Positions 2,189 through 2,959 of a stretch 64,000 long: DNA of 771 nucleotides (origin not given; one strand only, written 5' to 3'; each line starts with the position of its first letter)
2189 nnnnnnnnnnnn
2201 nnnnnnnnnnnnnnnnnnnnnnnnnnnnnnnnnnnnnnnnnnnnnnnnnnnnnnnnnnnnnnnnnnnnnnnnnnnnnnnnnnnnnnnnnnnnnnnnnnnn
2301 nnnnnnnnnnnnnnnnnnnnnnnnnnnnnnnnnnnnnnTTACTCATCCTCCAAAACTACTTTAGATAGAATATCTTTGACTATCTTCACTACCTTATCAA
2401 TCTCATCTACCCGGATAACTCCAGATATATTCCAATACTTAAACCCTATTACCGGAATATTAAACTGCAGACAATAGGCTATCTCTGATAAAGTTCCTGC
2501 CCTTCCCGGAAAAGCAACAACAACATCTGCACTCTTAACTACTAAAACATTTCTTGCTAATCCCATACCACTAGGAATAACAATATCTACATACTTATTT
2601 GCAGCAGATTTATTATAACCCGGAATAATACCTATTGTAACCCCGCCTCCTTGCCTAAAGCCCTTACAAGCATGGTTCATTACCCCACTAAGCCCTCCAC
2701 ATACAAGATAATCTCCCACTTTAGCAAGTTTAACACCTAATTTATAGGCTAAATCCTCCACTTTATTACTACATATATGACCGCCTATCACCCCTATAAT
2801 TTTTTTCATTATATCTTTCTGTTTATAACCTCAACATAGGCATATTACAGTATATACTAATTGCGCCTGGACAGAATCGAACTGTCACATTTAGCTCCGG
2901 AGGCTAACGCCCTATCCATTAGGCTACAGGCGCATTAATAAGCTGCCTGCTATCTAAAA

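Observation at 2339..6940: EndoQ-like PHP nuclease and LOG-family protein embedded in, and translationally coupled to, the pyrimidine biosynthesis operon, with a tRNA-Arg inside the operon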

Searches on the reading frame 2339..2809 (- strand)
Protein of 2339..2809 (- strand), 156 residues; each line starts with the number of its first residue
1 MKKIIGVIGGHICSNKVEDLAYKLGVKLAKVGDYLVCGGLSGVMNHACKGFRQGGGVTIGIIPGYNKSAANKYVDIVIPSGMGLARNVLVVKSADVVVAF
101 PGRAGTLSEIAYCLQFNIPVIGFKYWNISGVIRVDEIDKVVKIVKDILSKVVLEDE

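Call 5: search_protein_families(library=ncbifam, proteins=[window:2339-2809:-])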
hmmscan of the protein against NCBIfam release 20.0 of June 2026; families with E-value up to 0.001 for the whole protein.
window:2339-2809:- (156 aa): 3 families
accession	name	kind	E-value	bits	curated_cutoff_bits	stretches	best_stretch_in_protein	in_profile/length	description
TIGR00725.1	TIGR00725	hypoth_equivalog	2.3e-34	118.1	106.9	1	4-122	3-120/159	TIGR00725 family protein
TIGR00730.1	TIGR00730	subfamily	3.2e-12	46.5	96.35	1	14-115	14-118/178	TIGR00730 family Rossman fold protein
NF058542.1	CtkRMPhLog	equivalog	5.7e-07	29.6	300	1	16-110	16-113/177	cytokinin riboside 5'-monophosphate phosphoribohydrolase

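Call 6: search_protein_families(library=pfam, proteins=[window:2339-2809:-])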
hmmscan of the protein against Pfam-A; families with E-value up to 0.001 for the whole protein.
window:2339-2809:- (156 aa): 2 families
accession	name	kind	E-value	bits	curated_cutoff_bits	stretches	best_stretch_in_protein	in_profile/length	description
PF18306.6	LDcluster4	-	1e-39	136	26.3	1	3-129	2-128/151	SLOG cluster4 family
PF03641.19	Lysine_decarbox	-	6.1e-06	26.9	27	1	44-115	1-74/131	Possible lysine decarboxylase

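Call 8: search_solved_structures(query=window:2339-2809:-, max_evalue=0.01, show_alignments=2)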
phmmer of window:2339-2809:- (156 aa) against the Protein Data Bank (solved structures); distinct sequences matched with E-value up to 0.01: 17.
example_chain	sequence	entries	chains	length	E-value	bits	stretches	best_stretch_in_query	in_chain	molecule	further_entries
6y01_AAA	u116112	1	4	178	1.9e-18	70.1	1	2-121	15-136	p450 cytochrome, putative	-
2iz5_A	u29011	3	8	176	2.8e-16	63.1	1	2-121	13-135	MOCO CARRIER PROTEIN | MOLYBDENUM COFACTOR CARRIER PROTEIN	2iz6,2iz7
1rcu_A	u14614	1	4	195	6.7e-14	55.3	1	15-122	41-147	conserved hypothetical protein VT76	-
1wek_A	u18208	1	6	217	7.3e-07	32.5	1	19-114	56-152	hypothetical protein TT1465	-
5zi9_A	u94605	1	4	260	9.9e-07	32.1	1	19-114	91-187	Cytokinin riboside 5'-monophosphate phosphoribohydrolase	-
5wq3_A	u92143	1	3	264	1.1e-06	31.9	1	21-114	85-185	Cytokinin riboside 5'-monophosphate phosphoribohydrolase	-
1weh_A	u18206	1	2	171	2.6e-06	30.7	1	23-112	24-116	Conserved hypothetical protein TT1887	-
5zbj_A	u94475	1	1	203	6.9e-05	26.1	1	17-110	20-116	Putative cytokinin riboside 5'-monophosphate phosphoribohydrolase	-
9us2_A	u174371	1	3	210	0.00014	25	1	21-113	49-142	Cytokinin riboside 5'-monophosphate phosphoribohydrolase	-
5zbk_A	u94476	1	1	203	0.00032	23.9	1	17-110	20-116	Putative cytokinin riboside 5'-monophosphate phosphoribohydrolase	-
1t35_A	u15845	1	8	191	0.00033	23.9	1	18-130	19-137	HYPOTHETICAL PROTEIN YVDD, Putative Lysine Decarboxylase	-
7w2i_B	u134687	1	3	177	0.00056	23.1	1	18-110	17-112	Cytokinin riboside 5'-monophosphate phosphoribohydrolase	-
7w2i_A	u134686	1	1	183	0.0006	23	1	18-110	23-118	Cytokinin riboside 5'-monophosphate phosphoribohydrolase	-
1ydh_A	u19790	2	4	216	0.0028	20.8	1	3-116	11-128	At5g11950 | Lysine decarboxylase-like protein At5g11950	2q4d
2a33_A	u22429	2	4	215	0.0029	20.8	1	16-114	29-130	hypothetical protein | Uncharacterized protein At2g37210/T2N18.3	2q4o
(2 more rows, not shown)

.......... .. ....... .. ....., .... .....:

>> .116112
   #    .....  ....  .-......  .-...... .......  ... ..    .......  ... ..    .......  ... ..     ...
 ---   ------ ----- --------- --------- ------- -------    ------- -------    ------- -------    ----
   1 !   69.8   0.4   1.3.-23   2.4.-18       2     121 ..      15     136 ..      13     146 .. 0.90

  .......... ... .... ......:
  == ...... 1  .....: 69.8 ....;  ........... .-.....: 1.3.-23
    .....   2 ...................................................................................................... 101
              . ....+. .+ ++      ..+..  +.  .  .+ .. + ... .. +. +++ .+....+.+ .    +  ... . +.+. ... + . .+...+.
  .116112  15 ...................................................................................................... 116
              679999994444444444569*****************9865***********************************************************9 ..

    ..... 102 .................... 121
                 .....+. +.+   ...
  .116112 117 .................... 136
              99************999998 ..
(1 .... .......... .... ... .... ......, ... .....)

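Call 40: find_homologous_proteins(query=window:2339-2809:-, max_evalue=0.00001)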
Query window:2339-2809:- (156 aa): 5874 proteins with E <= 0.00001 among 5938 candidates; the best 120 are listed.
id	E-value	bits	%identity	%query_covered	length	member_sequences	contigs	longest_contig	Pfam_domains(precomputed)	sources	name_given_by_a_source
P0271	1.1e-94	332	100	100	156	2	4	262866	PF18306.7,PF03641.20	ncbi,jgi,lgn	jgi:uncharacterized protein (TIGR00725 family)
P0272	9.7e-73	261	76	100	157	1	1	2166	PF18306.7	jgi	-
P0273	9.0e-62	226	70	96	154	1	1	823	PF02481.22,PF18306.7,PF03641.20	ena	-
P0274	1.1e-61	225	68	99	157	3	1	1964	PF18306.7,PF03641.20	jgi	-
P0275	2.8e-61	224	68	99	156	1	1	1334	PF18306.7,PF03641.20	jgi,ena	-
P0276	3.2e-60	220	69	96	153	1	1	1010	PF18306.7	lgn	-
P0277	5.0e-60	220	68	96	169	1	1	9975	PF18306.7,PF03641.20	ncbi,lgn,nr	ncbi:MAG: TIGR00725 family protein [Candidatus Omnitrophica bacterium]|nr:TIGR00725 family protein [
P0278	5.9e-60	220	67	94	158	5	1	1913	PF18306.7,PF03641.20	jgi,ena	-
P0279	1.1e-59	219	68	96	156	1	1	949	PF18306.7,PF03641.20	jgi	jgi:uncharacterized protein (TIGR00725 family)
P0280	1.2e-59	219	66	96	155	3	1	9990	PF18306.7,PF03641.20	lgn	-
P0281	2.1e-59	218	69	95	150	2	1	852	PF18306.7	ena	-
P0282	3.0e-59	217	68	96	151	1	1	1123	PF18306.7,PF03641.20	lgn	-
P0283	5.0e-59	217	67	99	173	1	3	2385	PF18306.7,PF03641.20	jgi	jgi:uncharacterized protein (TIGR00725 family)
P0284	5.4e-59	217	66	98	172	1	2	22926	PF18306.7,PF03641.20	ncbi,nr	ncbi:MAG: TIGR00725 family protein [Candidatus Omnitrophica bacterium]|nr:TIGR00725 family protein [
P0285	6.3e-59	216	67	94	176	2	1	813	PF18306.7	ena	-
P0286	6.5e-59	216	66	96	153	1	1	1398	PF18306.7,PF03641.20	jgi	jgi:hypothetical protein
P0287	6.6e-59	216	68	94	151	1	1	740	PF18306.7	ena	-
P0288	8.0e-59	216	68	95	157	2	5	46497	PF18306.7,PF03641.20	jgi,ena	jgi:uncharacterized protein (TIGR00725 family)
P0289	9.1e-59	216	68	96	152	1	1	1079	PF18306.7,PF03641.20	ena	-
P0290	9.7e-59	216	70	96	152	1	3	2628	PF18306.7,PF03641.20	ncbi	-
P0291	1.7e-58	215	67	94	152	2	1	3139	PF18306.7,PF03641.20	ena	-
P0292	1.8e-58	215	67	96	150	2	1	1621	PF18306.7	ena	-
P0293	1.9e-58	215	67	94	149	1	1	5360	PF18306.7,PF03641.20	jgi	jgi:uncharacterized protein (TIGR00725 family)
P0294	1.9e-58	215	67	96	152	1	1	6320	PF18306.7,PF03641.20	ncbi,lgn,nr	ncbi:MAG: TIGR00725 family protein [Candidatus Omnitrophica bacterium]|nr:TIGR00725 family protein [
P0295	2.1e-58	215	69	94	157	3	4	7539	PF18306.7,PF03641.20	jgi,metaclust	jgi:uncharacterized protein (TIGR00725 family)|metaclust:\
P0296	2.1e-58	215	67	94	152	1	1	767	PF18306.7,PF03641.20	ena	-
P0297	2.2e-58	215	68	94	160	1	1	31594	PF02481.22,PF18306.7,PF03641.20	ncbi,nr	ncbi:MAG: TIGR00725 family protein [Candidatus Omnitrophica bacterium]|nr:TIGR00725 family protein [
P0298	2.5e-58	214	68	97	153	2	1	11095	PF18306.7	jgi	jgi:hypothetical protein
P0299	2.7e-58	214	66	98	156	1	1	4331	PF18306.7,PF03641.20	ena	-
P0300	2.8e-58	214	65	99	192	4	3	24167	PF18306.7,PF03641.20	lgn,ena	-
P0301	2.8e-58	214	67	96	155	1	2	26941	PF18306.7,PF03641.20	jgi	jgi:hypothetical protein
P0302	2.9e-58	214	66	96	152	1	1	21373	PF18306.7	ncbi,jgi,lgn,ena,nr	ncbi:MAG: TIGR00725 family protein [Candidatus Omnitrophica bacterium]|nr:TIGR00725 family protein [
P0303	3.1e-58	214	68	94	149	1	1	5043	PF18306.7,PF03641.20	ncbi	ncbi:MAG: TIGR00725 family protein [Candidatus Omnitrophota bacterium]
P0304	3.3e-58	214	66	96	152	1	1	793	PF18306.7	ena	-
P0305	3.5e-58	214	69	94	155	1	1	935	PF18306.7,PF03641.20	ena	-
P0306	3.6e-58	214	65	96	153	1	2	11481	PF18306.7,PF03641.20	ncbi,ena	-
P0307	3.8e-58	214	68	94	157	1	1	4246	PF18306.7,PF03641.20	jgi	jgi:uncharacterized protein (TIGR00725 family)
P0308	3.9e-58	214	66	96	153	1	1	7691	PF18306.7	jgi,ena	jgi:uncharacterized protein (TIGR00725 family)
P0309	4.2e-58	214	67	96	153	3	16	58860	PF02481.22,PF18306.7,PF03641.20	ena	-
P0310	4.8e-58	213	67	94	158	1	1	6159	PF18306.7,PF03641.20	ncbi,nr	ncbi:MAG: TIGR00725 family protein [Candidatus Omnitrophica bacterium]|nr:TIGR00725 family protein [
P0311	5.3e-58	213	67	96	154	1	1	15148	PF18306.7,PF03641.20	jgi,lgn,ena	-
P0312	5.4e-58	213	67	94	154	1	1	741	PF18306.7,PF03641.20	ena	-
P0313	5.9e-58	213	65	96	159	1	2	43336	PF02481.22,PF18306.7,PF03641.20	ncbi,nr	ncbi:MAG: TIGR00725 family protein [Candidatus Omnitrophica bacterium]|nr:TIGR00725 family protein [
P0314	6.2e-58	213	68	96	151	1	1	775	PF18306.7,PF03641.20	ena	-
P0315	6.4e-58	213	68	96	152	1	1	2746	PF02481.22,PF18306.7,PF03641.20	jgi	jgi:uncharacterized protein (TIGR00725 family)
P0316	6.6e-58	213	68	95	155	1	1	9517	PF18306.7,PF03641.20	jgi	-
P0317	6.7e-58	213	67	95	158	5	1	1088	PF18306.7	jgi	-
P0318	7.2e-58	213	67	96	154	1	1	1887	PF18306.7,PF03641.20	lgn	-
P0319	7.5e-58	213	66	95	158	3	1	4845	PF18306.7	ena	-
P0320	7.7e-58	213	68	96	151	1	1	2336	PF18306.7,PF03641.20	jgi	-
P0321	7.7e-58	213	66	96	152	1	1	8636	PF18306.7,PF03641.20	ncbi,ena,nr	ncbi:MAG: TIGR00725 family protein [Candidatus Omnitrophica bacterium]|nr:TIGR00725 family protein [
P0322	8.3e-58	213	67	94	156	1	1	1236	PF18306.7,PF03641.20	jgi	jgi:uncharacterized protein (TIGR00725 family)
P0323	8.4e-58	213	67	96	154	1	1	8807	PF18306.7,PF03641.20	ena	-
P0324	9.7e-58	212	65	96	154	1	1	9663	PF18306.7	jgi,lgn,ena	-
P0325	1.0e-57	212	66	94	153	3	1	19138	PF18306.7,PF03641.20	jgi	jgi:uncharacterized protein (TIGR00725 family)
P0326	1.0e-57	212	68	94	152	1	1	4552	PF18306.7,PF03641.20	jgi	jgi:uncharacterized protein (TIGR00725 family)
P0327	1.1e-57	212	66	96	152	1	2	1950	PF18306.7,PF03641.20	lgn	-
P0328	1.1e-57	212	66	96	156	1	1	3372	PF18306.7,PF03641.20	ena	-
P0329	1.1e-57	212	68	96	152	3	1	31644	PF02481.22,PF18306.7,PF03641.20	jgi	jgi:uncharacterized protein (TIGR00725 family)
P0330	1.2e-57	212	68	96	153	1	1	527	PF02481.22,PF18306.7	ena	-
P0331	1.2e-57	212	68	94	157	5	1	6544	PF18306.7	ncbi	-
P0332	1.3e-57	212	68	94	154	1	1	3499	PF18306.7,PF03641.20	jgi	-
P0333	1.3e-57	212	68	96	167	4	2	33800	PF18306.7,PF03641.20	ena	-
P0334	1.4e-57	212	68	94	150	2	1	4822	PF18306.7,PF03641.20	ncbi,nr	ncbi:MAG: TIGR00725 family protein [Candidatus Omnitrophica bacterium]|nr:TIGR00725 family protein [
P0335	1.4e-57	212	66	97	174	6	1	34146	PF18306.7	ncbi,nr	ncbi:MAG: TIGR00725 family protein [Candidatus Omnitrophica bacterium]|nr:TIGR00725 family protein [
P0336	1.4e-57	212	67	94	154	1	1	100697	PF18306.7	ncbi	ncbi:MAG: TIGR00725 family protein [Candidatus Omnitrophota bacterium]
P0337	1.5e-57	212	70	90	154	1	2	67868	PF18306.7,PF03641.20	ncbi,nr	ncbi:MAG: TIGR00725 family protein [Candidatus Omnitrophica bacterium]|nr:TIGR00725 family protein [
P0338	1.5e-57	212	67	94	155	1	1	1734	PF18306.7,PF03641.20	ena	-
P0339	1.5e-57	212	67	95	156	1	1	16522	PF02481.22,PF18306.7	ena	-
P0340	1.8e-57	212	68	96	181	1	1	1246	PF18306.7,PF03641.20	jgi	jgi:uncharacterized protein (TIGR00725 family)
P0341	1.8e-57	212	67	94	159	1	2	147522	PF02481.22,PF18306.7,PF03641.20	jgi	jgi:hypothetical protein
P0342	1.9e-57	212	67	96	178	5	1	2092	PF02481.22,PF18306.7,PF03641.20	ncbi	-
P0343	1.9e-57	212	67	96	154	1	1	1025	PF18306.7,PF03641.20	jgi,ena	-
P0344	1.9e-57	211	67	94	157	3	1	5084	PF18306.7,PF03641.20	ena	-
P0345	2.0e-57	211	67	96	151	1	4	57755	PF02481.22,PF18306.7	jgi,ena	jgi:uncharacterized protein (TIGR00725 family)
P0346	2.0e-57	211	66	96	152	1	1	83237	PF18306.7,PF03641.20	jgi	-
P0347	2.1e-57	211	66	99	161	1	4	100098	PF18306.7,PF03641.20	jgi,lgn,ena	-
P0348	2.2e-57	211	69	94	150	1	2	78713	PF02481.22,PF18306.7,PF03641.20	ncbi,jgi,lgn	ncbi:MAG: TIGR00725 family protein [Candidatus Omnitrophota bacterium]|jgi:uncharacterized protein (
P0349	2.2e-57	211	69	96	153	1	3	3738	PF02481.22,PF18306.7,PF03641.20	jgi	-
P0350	2.2e-57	211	66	96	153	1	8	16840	PF18306.7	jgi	jgi:uncharacterized protein (TIGR00725 family)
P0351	2.2e-57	211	66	95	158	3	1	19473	PF18306.7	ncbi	-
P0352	2.4e-57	211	66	94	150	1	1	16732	PF18306.7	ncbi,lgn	ncbi:MAG: TIGR00725 family protein [Candidatus Omnitrophota bacterium]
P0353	2.5e-57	211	66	96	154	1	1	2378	PF18306.7,PF03641.20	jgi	-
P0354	2.6e-57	211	65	97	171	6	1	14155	PF18306.7,PF03641.20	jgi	-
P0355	2.7e-57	211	66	96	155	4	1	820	PF18306.7,PF03641.20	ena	-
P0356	2.7e-57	211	66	96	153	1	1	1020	PF18306.7,PF03641.20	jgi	jgi:uncharacterized protein (TIGR00725 family)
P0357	2.9e-57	211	66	95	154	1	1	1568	PF18306.7,PF03641.20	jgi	jgi:uncharacterized protein (TIGR00725 family)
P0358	2.9e-57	211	66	97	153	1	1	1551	PF18306.7,PF03641.20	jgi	-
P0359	2.9e-57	211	68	94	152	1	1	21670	PF18306.7,PF03641.20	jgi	-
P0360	3.0e-57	211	64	96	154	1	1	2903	PF18306.7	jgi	jgi:uncharacterized protein (TIGR00725 family)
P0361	3.1e-57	211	66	96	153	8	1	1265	PF02481.22,PF18306.7,PF03641.20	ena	-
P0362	3.1e-57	211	67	95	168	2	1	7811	PF18306.7,PF03641.20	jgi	jgi:hypothetical protein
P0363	3.3e-57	211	67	94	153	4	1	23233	PF18306.7,PF03641.20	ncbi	ncbi:MAG: TIGR00725 family protein [Candidatus Omnitrophota bacterium]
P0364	3.5e-57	211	66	95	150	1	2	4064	PF18306.7,PF03641.20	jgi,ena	-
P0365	3.6e-57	211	68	96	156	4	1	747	PF02481.22,PF18306.7,PF03641.20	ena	-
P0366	4.2e-57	210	66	94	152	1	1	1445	PF18306.7,PF03641.20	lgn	-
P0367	4.8e-57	210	65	97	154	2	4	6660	PF18306.7,PF03641.20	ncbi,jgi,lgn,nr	ncbi:MAG: TIGR00725 family protein [Candidatus Omnitrophica bacterium]|nr:TIGR00725 family protein [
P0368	5.0e-57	210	67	92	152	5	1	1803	PF18306.7,PF03641.20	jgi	-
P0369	5.1e-57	210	67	95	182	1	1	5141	PF02481.22,PF18306.7,PF03641.20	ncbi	-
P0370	5.2e-57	210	66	95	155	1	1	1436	PF18306.7,PF03641.20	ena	-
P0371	5.2e-57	210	67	96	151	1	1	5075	PF02481.22,PF18306.7,PF03641.20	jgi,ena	-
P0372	5.2e-57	210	67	94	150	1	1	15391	PF18306.7,PF03641.20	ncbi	-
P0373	5.3e-57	210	65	96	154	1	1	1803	PF18306.7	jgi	-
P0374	5.3e-57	210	66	96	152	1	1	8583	PF18306.7,PF03641.20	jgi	-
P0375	5.4e-57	210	66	94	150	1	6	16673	PF18306.7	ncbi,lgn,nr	ncbi:MAG: TIGR00725 family protein [Candidatus Omnitrophica bacterium]|nr:TIGR00725 family protein [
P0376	5.4e-57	210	67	96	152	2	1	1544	PF18306.7,PF03641.20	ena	-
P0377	5.7e-57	210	66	95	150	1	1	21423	PF18306.7,PF03641.20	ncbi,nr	ncbi:MAG: TIGR00725 family protein [Candidatus Omnitrophica bacterium]|nr:TIGR00725 family protein [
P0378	6.0e-57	210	67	96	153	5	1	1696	PF02481.22,PF18306.7,PF03641.20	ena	-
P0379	6.1e-57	210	67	94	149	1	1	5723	PF18306.7,PF03641.20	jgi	-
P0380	6.2e-57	210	65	96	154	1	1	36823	PF18306.7,PF03641.20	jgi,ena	-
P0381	6.2e-57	210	65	94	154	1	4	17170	PF18306.7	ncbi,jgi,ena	-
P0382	6.3e-57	210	67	96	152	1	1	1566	PF18306.7,PF03641.20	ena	-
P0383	6.4e-57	210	68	95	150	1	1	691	PF02481.22,PF18306.7,PF03641.20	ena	-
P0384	6.4e-57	210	67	96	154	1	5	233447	PF18306.7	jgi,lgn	-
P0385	6.6e-57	210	64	96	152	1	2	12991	PF18306.7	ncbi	-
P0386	6.7e-57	210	65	96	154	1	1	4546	PF18306.7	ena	-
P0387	6.8e-57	210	69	90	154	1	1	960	PF18306.7,PF03641.20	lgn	-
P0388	6.9e-57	210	65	96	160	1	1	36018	PF18306.7,PF03641.20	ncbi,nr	ncbi:MAG: TIGR00725 family protein [Candidatus Omnitrophica bacterium]|nr:TIGR00725 family protein [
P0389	7.3e-57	210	64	96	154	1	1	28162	PF18306.7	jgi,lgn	jgi:hypothetical protein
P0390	7.5e-57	210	64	97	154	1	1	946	PF18306.7,PF03641.20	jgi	jgi:hypothetical protein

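Call 41: find_encoding_contigs(protein=P0271, flank=10000, max_places=2)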
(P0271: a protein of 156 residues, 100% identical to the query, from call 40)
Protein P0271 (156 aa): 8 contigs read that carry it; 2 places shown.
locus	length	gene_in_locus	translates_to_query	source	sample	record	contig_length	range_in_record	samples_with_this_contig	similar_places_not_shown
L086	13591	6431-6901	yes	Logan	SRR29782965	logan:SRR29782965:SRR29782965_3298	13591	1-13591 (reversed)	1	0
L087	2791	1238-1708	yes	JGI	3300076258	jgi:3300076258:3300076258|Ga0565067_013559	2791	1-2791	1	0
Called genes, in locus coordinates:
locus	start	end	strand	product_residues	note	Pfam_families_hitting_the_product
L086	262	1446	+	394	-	PF01380:SIS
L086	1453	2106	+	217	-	PF00590:TP_methylase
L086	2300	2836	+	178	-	PF00156:Pribosyltran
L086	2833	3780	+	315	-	PF02729:OTCace_N, PF00185:OTCace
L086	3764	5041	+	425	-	PF01979:Amidohydro_1, PF07969:Amidohydro_3 (faint), PF12890:DHOase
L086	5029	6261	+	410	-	PF27218:MJ0043_C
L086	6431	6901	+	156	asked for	PF18306:LDcluster4, PF03641:Lysine_decarbox (weak)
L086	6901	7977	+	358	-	PF00988:CPSase_sm_chain, PF00117:GATase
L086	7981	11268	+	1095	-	PF25596:CPSase_L_D1, PF02786:CPSase_L_D2, PF02787:CPSase_L_D3, PF25596:CPSase_L_D1, PF02786:CPSase_L_D2, PF07478:Dala_Dala_lig_C, PF15632:ATPgrasp_Ter, PF02142:MGS, +4 more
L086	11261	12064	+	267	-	PF01149:Fapy_DNA_glyco, PF05833:NFACT_N (faint), PF06831:H2TH, PF06827:zf-FPG_IleRS (weak)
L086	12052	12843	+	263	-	PF00175:NAD_binding_1, PF10418:DHODB_Fe-S_bind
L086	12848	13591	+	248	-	?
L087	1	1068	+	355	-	?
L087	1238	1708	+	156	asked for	PF18306:LDcluster4, PF03641:Lysine_decarbox (weak)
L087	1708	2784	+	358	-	PF00988:CPSase_sm_chain, PF00117:GATase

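Call 44: search_protein_families(library=ncbifam, proteins=[L086:11261-12064:+, L086:12052-12843:+], max_evalue=0.00001)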
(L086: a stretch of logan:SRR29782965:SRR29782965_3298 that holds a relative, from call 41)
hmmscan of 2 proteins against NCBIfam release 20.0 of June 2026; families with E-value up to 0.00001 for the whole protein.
L086:11261-12064:+ (267 aa): 7 families
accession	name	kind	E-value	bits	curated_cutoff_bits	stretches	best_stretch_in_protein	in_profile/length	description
TIGR00577.1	fpg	equivalog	2.8e-84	282.7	203.3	1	1-266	1-276/276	DNA-formamidopyrimidine glycosylase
NF002211.1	PRK01103.1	equivalog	2.3e-83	279.9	212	1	1-267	1-274/274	bifunctional DNA-formamidopyrimidine glycosylase/DNA-(apurinic or apyrimidinic site) lyase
NF011385.0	PRK14810.1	equivalog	8.4e-69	232.1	423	1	1-267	1-272/272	DNA-formamidopyrimidine glycosylase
NF011386.0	PRK14811.1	equivalog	2.1e-66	223.9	414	1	1-267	1-263/269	DNA-formamidopyrimidine glycosylase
NF010551.0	PRK13945.1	equivalog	2.1e-65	220.9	348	1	1-267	1-282/282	DNA-formamidopyrimidine glycosylase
NF007763.0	PRK10445.1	equivalog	2.1e-32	112.6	252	1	1-267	1-263/263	endonuclease VIII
NF040775.1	endonuc_Nei2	equivalog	8.2e-22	77.9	400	1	2-267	2-252/252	endonuclease VIII Nei2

L086:12052-12843:+ (263 aa): 17 families
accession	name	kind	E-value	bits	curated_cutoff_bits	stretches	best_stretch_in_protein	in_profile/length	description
NF000798.0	PRK00054.1-3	equivalog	6.9e-58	196.2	219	1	8-261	4-242/244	dihydroorotate dehydrogenase electron transfer subunit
NF000799.0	PRK00054.1-4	equivalog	1.7e-56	191.2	314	1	9-260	4-255/258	dihydroorotate dehydrogenase electron transfer subunit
NF000796.0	PRK00054.1-1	equivalog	2.6e-46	158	224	1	36-261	27-235/254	dihydroorotate dehydrogenase electron transfer subunit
NF000797.0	PRK00054.1-2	equivalog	2.8e-46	158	270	1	14-259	19-263/267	dihydroorotate dehydrogenase electron transfer subunit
NF004862.0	PRK06222.1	subfamily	5.2e-43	147.6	220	1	12-263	2-250/281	sulfide/dihydroorotate dehydrogenase-like FAD/NAD-binding protein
NF009414.0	PRK12778.1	equivalog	4.6e-42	144.2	1103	1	13-263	3-250/752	bifunctional dihydroorotate dehydrogenase B NAD binding subunit/NADPH-dependent glutamate synthase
NF009413.0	PRK12775.1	equivalog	1.2e-24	86.3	1895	1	29-259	19-246/1006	putative trifunctional 2-polyprenylphenol hydroxylase/glutamate synthase subunit beta/ferritin domain-containing protein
NF006220.0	PRK08345.1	subfamily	1.4e-22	80.3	395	1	38-260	43-286/294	cytochrome-c3 hydrogenase subunit gamma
TIGR02911.1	sulfite_red_B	equivalog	2e-20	73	288.6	1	35-257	28-252/261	anaerobic sulfite reductase subunit AsrB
NF009415.0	PRK12779.1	equivalog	1.2e-19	69.8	1519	1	8-263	647-920/944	putative bifunctional glutamate synthase subunit beta/2-polyprenylphenol hydroxylase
NF040830.1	sulfhyd_ShyC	equivalog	4.4e-18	65.4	600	1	38-258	39-278/288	NAD(P)-dependent hydrogenase/sulfhydrogenase 2 subunit gamma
NF040835.1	sulfhyd_HydG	equivalog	7.5e-17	61.5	650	1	37-260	49-283/292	NADPH-dependent hydrogenase/sulfhydrogenase 1 subunit gamma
NF004470.0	PRK05802.1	equivalog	9.2e-15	54.5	313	1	36-252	94-316/330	sulfide/dihydroorotate dehydrogenase-like FAD/NAD-binding protein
NF045803.1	MethMoxFADbindMmoC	equivalog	2.6e-13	49.5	500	1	34-221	136-333/343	aromatic/alkene monooxygenase hydroxylase FAD-binding subunit MmoC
NF040810.1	BenC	equivalog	1.2e-08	34.5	430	1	39-225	135-328/333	benzoate 1,2-dioxygenase electron transfer component BenC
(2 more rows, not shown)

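Call 62: search_protein_families(library=padloc, proteins=[window:2339-2809:-], max_evalue=0.01)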
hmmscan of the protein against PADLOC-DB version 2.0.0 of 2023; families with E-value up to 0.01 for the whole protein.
window:2339-2809:- (156 aa): 1 family
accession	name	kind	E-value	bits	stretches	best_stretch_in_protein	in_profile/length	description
PDLC03927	PsyrA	-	0.00066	16.9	1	3-63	132-192/398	-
